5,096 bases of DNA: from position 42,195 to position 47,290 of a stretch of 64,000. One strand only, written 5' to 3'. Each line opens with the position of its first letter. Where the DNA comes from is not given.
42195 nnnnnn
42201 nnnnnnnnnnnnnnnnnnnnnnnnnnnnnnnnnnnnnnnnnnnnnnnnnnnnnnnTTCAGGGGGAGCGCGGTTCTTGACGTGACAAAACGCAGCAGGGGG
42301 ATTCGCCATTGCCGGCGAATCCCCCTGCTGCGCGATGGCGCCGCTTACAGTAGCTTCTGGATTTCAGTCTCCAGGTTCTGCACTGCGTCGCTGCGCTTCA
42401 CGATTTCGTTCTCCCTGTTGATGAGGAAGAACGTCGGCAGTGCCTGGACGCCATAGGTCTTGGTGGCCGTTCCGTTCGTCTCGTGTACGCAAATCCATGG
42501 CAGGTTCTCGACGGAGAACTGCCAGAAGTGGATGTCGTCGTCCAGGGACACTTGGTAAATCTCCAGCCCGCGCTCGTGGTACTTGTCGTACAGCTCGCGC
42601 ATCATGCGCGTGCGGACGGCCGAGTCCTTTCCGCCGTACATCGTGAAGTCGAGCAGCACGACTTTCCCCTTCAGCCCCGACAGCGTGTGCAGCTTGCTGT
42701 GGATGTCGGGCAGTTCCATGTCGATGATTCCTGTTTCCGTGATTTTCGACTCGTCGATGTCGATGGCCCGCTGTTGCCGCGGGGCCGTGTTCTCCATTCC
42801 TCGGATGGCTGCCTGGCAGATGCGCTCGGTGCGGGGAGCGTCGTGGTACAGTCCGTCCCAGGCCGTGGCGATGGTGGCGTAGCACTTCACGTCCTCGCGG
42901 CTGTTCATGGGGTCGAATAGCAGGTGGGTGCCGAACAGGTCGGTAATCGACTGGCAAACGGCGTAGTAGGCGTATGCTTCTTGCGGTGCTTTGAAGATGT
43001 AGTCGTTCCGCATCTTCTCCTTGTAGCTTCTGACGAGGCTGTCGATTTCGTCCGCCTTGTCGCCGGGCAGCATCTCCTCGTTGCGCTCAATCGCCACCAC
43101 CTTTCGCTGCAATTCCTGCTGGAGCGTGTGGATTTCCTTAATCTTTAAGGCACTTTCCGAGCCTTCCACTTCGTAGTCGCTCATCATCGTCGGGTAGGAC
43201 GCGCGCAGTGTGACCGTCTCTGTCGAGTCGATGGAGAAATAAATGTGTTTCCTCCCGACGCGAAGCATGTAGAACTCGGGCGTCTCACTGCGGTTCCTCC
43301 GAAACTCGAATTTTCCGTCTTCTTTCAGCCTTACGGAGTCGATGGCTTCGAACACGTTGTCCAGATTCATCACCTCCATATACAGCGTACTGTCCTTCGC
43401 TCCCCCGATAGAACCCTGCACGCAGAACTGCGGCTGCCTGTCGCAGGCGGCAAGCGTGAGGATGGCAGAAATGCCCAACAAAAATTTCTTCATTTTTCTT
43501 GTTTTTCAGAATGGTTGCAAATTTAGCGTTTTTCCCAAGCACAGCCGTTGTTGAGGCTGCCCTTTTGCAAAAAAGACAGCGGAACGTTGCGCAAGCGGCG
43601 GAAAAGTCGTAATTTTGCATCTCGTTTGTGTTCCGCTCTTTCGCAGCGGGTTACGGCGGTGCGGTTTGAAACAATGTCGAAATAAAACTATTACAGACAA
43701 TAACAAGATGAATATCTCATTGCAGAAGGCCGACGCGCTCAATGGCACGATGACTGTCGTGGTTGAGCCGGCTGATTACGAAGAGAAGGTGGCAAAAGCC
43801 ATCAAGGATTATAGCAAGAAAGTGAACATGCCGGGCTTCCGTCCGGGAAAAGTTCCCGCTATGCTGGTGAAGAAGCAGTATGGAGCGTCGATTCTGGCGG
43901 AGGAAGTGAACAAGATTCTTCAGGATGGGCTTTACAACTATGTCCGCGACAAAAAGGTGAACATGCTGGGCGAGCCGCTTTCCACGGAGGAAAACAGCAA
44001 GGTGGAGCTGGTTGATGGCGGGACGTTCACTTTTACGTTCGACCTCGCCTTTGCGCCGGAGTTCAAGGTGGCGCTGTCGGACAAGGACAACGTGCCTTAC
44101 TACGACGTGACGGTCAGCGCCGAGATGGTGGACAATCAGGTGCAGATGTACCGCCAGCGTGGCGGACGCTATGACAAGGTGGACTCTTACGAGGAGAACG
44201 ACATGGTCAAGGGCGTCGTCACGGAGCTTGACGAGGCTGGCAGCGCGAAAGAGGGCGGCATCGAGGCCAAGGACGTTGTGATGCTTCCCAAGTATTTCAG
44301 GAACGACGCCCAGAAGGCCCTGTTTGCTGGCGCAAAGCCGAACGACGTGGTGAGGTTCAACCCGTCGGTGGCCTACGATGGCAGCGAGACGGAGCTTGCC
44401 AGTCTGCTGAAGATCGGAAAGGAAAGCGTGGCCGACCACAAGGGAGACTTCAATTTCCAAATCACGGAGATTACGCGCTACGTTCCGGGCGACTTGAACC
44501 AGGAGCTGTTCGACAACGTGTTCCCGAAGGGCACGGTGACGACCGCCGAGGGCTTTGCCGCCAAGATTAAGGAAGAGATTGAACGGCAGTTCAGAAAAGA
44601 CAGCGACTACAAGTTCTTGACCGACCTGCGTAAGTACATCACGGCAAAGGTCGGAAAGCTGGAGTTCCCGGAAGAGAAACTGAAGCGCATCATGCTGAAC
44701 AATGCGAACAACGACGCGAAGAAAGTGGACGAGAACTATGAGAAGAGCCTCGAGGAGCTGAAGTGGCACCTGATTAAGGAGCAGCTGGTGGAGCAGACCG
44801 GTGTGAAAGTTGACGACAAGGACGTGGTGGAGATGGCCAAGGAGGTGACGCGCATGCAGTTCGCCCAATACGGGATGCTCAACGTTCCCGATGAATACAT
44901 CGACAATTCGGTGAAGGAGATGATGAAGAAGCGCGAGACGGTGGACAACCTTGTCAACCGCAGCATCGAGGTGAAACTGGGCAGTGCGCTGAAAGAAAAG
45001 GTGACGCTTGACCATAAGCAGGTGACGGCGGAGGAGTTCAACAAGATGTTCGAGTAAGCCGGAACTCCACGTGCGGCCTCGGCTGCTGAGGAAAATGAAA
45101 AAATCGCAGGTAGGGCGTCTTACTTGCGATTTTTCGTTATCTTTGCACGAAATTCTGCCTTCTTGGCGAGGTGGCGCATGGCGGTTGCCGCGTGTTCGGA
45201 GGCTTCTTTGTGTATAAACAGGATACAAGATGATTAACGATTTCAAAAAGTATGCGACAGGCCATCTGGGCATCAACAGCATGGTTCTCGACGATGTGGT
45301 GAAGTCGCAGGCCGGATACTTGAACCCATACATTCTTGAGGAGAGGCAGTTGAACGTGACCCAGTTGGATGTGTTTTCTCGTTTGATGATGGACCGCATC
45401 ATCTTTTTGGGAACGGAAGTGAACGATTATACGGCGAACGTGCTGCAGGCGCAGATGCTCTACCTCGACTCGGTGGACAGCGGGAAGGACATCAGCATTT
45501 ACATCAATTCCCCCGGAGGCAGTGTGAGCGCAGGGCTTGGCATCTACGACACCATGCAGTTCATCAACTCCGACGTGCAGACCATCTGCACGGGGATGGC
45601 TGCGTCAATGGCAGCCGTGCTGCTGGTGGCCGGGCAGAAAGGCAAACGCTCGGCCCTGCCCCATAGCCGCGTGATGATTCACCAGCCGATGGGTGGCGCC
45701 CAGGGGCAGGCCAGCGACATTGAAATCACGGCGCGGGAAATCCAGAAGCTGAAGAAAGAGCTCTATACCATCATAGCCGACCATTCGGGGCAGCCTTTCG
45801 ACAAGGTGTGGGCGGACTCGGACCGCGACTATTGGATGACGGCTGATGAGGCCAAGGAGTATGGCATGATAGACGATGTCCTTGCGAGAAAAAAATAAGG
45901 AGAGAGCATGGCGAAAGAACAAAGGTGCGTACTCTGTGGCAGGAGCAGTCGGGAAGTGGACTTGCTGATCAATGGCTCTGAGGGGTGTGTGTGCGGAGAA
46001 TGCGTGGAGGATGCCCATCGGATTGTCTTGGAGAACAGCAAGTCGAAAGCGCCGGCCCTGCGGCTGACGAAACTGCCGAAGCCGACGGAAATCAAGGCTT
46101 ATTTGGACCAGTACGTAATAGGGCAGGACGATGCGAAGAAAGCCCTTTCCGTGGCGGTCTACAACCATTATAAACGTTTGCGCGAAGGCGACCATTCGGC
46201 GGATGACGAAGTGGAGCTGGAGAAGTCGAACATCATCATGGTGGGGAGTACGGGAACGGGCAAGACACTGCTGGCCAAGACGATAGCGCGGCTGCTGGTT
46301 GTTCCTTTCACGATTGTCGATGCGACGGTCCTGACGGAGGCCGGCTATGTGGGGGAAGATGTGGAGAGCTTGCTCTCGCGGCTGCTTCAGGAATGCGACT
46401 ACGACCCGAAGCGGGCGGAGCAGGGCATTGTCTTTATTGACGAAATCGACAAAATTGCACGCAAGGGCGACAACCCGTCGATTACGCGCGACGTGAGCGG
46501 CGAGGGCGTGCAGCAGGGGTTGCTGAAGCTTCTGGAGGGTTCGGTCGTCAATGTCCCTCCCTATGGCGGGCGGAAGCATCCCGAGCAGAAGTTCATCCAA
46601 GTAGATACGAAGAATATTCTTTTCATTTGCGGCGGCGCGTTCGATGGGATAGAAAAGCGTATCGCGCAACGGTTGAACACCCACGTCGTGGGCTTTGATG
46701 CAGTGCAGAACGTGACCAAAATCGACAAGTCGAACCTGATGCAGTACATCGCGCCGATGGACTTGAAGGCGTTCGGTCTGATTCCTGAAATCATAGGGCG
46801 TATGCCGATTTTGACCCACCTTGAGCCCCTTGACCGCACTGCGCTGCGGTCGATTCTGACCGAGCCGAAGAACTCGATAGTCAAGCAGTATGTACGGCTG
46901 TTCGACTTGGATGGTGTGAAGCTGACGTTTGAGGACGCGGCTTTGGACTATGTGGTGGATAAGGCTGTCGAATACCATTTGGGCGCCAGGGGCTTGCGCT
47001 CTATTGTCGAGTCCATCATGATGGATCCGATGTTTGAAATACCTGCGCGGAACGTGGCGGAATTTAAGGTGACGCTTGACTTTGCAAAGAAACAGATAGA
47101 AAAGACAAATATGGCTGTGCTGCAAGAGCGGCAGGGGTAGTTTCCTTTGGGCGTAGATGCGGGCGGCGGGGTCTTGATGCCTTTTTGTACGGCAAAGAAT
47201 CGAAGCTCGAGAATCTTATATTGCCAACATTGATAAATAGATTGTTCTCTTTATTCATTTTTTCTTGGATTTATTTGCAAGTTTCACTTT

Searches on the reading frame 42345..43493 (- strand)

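Call 14: search_protein_families(library=pfam, proteins=[window:42345-43493:-], max_evalue=0.001)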
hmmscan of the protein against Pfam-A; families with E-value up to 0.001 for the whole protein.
window:42345-43493:- (382 aa): 4 families
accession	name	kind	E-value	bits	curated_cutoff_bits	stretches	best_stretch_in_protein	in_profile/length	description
PF00578.27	AhpC-TSA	-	4.7e-10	39.9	26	1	257-366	6-123/124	AhpC/TSA family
PF14289.11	DUF4369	-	6.8e-09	36.6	25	1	25-114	3-87/91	Domain of unknown function (DUF4369)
PF13905.12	Thioredoxin_8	-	8.4e-09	36.1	27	1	276-364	1-94/94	Thioredoxin-like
PF08534.16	Redoxin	-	9.3e-09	35.7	26.6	1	261-373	11-137/148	Redoxin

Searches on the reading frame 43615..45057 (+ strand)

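Call 43: search_protein_families(library=pfam, proteins=[window:43615-45057:+], max_evalue=0.1)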
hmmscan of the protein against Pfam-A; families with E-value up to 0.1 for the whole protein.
window:43615-45057:+ (480 aa): 3 families
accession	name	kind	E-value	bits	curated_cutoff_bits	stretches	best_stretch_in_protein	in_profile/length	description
PF05697.18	Trigger_N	-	6e-36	124.3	22.2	1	32-178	1-143/144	Bacterial trigger factor protein (TF)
PF22087.1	CT0912-like_C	-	0.0076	16.4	27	0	20-76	26-84/154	CT0912-like, C-terminal domain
PF02108.21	FliH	-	0.095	13.1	24.1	0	356-400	69-111/128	Flagellar assembly protein FliH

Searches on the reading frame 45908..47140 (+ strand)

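Call 43: search_protein_families(library=pfam, proteins=[window:45908-47140:+], max_evalue=0.1)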
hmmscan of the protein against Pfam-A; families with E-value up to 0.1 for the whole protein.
window:45908-47140:+ (410 aa): 19 families
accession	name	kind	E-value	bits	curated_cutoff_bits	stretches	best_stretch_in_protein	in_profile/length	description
PF07724.20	AAA_2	-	1.1e-30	107.4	27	1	105-301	2-165/166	AAA domain (Cdc48 subfamily)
PF00004.35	AAA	-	1.4e-14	55.1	21.2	1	109-234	1-99/131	ATPase family associated with various cellular activities (AAA)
PF10431.15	ClpB_D2-small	-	4.2e-11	43.2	21.9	1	308-381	1-70/81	C-terminal, D2-small domain, of ClpB protein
PF06689.19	zf-C4_ClpX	-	4.9e-10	39.6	27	1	6-40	2-37/39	ClpX C4-type zinc finger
PF05496.18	RuvB_N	-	1.9e-05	24.9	27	1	66-186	6-99/159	Holliday junction DNA helicase RuvB P-loop domain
PF00493.29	MCM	-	2e-05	24.3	23.3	1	63-186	19-136/224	MCM P-loop domain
PF07728.20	AAA_5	-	3.4e-05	24.3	22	1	108-184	1-79/139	AAA domain (dynein-related subfamily)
PF01078.27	Mg_chelatase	-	3.9e-05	23.6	20.3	1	107-131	23-47/207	Magnesium chelatase, subunit ChlI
PF12775.13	AAA_7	-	9.9e-05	22.4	25.8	1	106-182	33-111/181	P-loop containing dynein motor region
PF13401.12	AAA_22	-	0.00054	20.7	27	1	106-157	5-59/130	AAA domain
PF00158.32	Sigma54_activat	-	0.00069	19.8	20.2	1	102-128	18-44/168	Sigma-54 interaction domain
PF13173.12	AAA_14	-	0.00078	19.9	27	1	108-184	4-75/129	AAA domain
PF01591.24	6PF2K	-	0.0085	15.9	27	0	103-131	10-38/223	6-phosphofructo-2-kinase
PF13479.12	AAA_24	-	0.02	15.1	27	1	107-185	3-78/195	AAA domain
PF01695.23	IstB_IS21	-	0.024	14.6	24.1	1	105-127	91-113/238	IstB-like ATP binding protein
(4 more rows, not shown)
